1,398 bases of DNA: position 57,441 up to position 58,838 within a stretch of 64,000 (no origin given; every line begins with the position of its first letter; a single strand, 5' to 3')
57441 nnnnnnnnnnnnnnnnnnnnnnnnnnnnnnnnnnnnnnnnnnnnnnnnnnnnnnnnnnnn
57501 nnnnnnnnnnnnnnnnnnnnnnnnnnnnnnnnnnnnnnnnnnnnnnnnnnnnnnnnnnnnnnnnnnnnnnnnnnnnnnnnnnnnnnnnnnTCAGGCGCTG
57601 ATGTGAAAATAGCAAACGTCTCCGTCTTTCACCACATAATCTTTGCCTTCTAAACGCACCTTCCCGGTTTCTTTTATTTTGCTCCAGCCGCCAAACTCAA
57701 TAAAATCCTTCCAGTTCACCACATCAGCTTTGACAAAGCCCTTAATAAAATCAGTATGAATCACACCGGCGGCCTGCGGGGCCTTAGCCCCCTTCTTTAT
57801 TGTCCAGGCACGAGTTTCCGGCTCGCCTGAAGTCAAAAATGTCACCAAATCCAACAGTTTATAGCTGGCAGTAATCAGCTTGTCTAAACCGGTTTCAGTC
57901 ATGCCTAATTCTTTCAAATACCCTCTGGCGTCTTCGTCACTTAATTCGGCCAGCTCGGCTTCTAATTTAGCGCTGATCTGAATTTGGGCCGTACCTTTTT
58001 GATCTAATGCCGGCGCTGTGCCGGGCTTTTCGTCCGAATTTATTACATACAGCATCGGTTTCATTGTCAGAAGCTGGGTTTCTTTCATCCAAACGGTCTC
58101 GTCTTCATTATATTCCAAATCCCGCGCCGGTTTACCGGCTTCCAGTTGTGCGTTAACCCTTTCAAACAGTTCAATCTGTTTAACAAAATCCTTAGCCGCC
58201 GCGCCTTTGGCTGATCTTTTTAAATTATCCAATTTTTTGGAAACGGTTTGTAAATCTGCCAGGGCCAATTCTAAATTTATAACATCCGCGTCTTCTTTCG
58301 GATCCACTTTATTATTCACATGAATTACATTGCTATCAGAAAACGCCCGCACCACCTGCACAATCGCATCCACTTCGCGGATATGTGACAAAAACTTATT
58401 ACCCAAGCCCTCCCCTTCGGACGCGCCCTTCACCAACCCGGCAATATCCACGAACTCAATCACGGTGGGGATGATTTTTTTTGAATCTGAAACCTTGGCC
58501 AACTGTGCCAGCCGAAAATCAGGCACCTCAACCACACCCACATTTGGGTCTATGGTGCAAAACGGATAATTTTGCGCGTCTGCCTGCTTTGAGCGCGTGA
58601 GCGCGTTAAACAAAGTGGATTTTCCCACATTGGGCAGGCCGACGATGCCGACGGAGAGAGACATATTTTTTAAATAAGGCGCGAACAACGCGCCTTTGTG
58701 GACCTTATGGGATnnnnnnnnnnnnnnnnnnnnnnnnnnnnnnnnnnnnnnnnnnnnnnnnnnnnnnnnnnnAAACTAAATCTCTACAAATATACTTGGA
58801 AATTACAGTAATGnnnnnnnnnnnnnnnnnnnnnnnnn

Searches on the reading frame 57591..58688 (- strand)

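Call 7: search_protein_families(library=pfam, proteins=[window:57591-58688:-], max_evalue=0.01)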
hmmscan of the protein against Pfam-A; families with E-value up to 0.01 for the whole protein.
window:57591-58688:- (365 aa): 3 families
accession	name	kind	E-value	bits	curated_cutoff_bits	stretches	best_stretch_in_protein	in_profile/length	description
PF06071.19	YchF-GTPase_C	-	1.7e-35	121.4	27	1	281-363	1-83/84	Protein of unknown function (DUF933)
PF01926.29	MMR_HSR1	-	1.5e-23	83.4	21.9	1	13-122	2-86/113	50S ribosome-binding GTPase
PF02421.24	FeoB_N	-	3.6e-08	33.5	27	1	13-56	3-45/156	Ferrous iron transport protein B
